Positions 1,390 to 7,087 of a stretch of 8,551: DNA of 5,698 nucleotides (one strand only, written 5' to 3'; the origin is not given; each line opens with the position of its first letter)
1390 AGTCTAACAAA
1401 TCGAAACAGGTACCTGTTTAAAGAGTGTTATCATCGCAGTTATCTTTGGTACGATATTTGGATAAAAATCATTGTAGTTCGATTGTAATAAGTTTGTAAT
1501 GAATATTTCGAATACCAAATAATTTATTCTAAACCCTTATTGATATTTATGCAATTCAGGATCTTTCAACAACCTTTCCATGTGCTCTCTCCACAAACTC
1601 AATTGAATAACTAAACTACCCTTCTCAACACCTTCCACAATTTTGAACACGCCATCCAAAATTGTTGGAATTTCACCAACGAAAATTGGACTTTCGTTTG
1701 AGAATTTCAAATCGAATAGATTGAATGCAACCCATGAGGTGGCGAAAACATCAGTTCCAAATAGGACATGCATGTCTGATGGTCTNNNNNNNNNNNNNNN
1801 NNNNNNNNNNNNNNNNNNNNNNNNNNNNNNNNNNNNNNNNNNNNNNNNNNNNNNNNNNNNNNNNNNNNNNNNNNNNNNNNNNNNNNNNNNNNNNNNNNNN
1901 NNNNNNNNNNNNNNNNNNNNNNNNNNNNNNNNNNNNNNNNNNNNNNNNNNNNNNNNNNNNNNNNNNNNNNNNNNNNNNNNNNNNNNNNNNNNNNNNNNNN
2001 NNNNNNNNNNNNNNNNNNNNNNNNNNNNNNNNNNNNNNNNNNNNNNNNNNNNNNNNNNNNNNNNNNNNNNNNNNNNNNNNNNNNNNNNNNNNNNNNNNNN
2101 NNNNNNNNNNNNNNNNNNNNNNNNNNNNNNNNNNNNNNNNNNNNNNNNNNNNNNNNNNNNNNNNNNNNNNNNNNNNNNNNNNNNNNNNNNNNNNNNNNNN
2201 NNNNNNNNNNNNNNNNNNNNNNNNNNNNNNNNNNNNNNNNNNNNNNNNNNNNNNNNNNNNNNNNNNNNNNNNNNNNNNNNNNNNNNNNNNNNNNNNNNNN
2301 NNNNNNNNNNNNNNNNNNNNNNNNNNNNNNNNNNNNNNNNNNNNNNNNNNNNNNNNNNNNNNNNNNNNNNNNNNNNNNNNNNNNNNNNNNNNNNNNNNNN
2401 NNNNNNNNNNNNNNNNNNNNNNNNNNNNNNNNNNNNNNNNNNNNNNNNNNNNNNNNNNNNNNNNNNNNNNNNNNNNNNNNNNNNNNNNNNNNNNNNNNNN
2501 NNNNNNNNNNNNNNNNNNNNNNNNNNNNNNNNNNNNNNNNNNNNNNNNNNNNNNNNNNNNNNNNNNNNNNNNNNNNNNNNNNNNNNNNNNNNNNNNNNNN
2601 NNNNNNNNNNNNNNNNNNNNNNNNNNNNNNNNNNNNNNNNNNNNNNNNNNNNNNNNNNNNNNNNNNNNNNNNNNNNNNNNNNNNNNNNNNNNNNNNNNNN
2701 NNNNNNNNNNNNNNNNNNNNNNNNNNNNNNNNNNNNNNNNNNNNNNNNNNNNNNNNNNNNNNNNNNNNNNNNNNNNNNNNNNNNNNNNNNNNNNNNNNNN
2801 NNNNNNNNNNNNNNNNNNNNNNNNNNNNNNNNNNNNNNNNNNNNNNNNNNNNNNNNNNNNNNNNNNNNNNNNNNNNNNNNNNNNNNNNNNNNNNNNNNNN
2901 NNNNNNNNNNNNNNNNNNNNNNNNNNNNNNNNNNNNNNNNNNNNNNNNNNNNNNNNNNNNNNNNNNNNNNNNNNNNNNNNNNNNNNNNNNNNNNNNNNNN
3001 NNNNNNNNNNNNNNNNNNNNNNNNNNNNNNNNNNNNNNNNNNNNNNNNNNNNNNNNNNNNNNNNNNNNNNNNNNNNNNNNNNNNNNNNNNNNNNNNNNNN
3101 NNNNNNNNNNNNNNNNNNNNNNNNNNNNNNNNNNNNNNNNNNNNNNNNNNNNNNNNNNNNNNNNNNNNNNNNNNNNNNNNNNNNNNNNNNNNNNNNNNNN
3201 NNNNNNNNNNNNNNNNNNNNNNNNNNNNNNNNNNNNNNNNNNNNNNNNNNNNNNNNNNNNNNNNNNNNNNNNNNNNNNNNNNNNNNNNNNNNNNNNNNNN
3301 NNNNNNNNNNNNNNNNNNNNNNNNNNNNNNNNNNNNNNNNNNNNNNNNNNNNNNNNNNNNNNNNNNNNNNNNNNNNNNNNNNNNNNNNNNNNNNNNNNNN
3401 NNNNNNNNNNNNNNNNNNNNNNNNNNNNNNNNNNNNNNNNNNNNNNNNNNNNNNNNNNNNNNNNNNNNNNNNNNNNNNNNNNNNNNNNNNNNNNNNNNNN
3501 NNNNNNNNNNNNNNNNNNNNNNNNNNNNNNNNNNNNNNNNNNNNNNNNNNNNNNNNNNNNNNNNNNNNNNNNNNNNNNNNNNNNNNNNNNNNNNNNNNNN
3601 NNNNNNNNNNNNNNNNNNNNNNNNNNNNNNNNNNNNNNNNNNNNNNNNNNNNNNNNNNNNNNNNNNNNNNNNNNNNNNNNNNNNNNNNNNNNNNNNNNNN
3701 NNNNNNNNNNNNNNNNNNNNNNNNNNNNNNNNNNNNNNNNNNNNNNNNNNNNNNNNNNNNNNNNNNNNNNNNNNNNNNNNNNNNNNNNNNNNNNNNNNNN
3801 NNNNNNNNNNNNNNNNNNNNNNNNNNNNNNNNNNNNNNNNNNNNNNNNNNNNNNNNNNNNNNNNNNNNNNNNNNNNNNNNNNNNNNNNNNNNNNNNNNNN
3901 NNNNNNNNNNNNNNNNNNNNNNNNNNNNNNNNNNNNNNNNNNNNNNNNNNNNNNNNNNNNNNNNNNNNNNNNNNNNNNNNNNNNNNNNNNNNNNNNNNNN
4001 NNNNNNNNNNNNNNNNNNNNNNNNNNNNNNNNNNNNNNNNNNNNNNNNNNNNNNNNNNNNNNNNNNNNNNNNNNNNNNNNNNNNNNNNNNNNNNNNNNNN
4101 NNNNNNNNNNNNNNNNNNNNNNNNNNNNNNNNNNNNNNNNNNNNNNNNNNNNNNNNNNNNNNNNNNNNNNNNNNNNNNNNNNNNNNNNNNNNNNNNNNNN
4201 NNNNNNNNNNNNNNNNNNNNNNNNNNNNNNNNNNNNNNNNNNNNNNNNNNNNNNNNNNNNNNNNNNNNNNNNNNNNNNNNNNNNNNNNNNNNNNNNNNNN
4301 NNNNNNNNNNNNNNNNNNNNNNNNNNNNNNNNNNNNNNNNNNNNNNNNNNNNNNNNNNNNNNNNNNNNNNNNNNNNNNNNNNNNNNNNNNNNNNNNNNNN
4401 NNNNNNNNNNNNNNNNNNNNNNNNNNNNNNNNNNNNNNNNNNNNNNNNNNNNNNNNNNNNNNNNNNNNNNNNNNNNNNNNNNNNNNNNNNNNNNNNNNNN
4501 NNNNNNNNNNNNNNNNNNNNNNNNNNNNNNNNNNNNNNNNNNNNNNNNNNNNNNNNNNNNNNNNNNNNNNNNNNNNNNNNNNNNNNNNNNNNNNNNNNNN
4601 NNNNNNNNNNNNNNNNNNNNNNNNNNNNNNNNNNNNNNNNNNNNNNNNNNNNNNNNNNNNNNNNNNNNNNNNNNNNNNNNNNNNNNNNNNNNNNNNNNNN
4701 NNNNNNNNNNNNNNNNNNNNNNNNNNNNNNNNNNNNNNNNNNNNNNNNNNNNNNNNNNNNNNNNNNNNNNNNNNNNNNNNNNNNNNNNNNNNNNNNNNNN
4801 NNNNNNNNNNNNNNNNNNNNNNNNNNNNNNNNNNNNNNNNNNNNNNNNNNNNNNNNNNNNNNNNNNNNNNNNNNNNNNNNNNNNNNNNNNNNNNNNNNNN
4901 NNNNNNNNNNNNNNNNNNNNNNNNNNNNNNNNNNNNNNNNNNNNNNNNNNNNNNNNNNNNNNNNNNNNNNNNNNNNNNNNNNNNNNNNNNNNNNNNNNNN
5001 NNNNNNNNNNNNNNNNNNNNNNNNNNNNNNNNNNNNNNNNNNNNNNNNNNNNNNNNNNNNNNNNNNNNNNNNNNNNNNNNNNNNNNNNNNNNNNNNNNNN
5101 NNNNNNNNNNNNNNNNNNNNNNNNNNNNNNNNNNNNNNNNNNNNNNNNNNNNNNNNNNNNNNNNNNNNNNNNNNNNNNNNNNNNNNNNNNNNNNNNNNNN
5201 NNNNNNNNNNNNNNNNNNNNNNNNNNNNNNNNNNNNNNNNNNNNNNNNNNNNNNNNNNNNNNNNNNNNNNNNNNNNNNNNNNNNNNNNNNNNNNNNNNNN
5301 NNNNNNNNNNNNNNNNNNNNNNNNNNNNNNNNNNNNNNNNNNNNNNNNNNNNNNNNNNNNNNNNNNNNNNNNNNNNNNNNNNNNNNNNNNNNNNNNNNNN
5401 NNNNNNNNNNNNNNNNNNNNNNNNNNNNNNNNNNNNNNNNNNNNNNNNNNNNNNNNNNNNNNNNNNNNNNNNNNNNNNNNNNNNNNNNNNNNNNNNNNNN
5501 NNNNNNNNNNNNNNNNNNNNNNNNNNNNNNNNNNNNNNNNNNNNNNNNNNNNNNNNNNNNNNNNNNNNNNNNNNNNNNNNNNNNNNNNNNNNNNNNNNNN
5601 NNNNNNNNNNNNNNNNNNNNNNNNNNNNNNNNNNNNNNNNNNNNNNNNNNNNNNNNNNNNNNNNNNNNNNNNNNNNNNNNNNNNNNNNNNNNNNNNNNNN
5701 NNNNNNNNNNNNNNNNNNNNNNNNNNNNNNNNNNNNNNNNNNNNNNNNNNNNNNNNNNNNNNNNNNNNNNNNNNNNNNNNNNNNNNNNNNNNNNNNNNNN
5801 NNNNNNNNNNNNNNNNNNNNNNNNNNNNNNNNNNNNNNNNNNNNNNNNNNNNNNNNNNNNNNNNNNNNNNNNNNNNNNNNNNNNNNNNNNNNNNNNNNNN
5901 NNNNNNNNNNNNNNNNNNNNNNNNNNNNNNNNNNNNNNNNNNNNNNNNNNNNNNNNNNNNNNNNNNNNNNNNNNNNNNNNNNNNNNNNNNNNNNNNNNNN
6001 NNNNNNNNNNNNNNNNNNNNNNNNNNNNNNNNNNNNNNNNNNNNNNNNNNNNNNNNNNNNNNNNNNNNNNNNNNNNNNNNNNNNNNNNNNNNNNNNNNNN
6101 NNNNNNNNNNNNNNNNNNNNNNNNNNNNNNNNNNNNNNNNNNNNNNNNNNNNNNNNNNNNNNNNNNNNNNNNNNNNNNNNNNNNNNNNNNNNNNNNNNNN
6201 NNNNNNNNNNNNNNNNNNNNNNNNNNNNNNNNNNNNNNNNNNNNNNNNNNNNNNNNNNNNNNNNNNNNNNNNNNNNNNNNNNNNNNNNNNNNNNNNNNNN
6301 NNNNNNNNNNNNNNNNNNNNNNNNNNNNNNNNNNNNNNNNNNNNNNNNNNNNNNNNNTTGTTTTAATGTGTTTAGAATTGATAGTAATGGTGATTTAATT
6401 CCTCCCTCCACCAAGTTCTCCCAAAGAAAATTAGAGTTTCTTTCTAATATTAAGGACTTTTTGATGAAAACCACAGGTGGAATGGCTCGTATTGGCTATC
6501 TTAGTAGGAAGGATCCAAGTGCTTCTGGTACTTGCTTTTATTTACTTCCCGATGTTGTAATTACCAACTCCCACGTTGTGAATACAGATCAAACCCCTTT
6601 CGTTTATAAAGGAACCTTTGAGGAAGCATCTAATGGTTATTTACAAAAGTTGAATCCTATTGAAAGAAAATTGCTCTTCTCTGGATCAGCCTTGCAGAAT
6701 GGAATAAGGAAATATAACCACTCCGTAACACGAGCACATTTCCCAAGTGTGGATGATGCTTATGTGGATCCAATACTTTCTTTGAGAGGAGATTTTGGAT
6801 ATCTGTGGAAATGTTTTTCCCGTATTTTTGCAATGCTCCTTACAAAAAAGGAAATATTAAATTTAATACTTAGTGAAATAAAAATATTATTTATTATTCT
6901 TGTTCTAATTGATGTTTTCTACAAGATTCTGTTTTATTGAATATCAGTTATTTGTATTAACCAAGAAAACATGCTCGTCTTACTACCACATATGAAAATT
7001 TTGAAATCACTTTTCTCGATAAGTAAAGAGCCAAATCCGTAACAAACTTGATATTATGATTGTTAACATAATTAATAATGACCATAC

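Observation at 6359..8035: Split chymotrypsin-fold serine peptidase fused to a C-terminal C4 zinc-ribbon, with an internal NxWAPN duplication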

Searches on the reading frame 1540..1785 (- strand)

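Call 66: search_protein_families(library=pfam, proteins=[window:1540-1785:-], max_evalue=1)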
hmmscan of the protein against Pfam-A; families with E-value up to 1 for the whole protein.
seq(82 aa): 1 family
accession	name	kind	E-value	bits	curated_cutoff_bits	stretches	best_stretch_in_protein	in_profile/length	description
PF02458.20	Transferase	-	0.012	14.7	22.7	1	13-78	366-433/434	Transferase family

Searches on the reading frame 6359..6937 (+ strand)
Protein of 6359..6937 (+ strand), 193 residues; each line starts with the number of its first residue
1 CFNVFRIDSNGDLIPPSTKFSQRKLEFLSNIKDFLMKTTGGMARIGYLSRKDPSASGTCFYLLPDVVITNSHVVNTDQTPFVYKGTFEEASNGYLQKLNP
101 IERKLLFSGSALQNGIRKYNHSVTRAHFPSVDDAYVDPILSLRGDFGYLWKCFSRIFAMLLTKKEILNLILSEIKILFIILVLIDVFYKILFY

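Call 5: search_protein_families(library=pfam, proteins=[window:6359-6937:+], max_evalue=10)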
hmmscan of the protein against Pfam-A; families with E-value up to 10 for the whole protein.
seq(193 aa): 1 family
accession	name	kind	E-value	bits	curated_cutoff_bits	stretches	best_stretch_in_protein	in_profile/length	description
PF13365.12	Trypsin_2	-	0.16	13.2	27.6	1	57-82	1-27/144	Trypsin-like peptidase domain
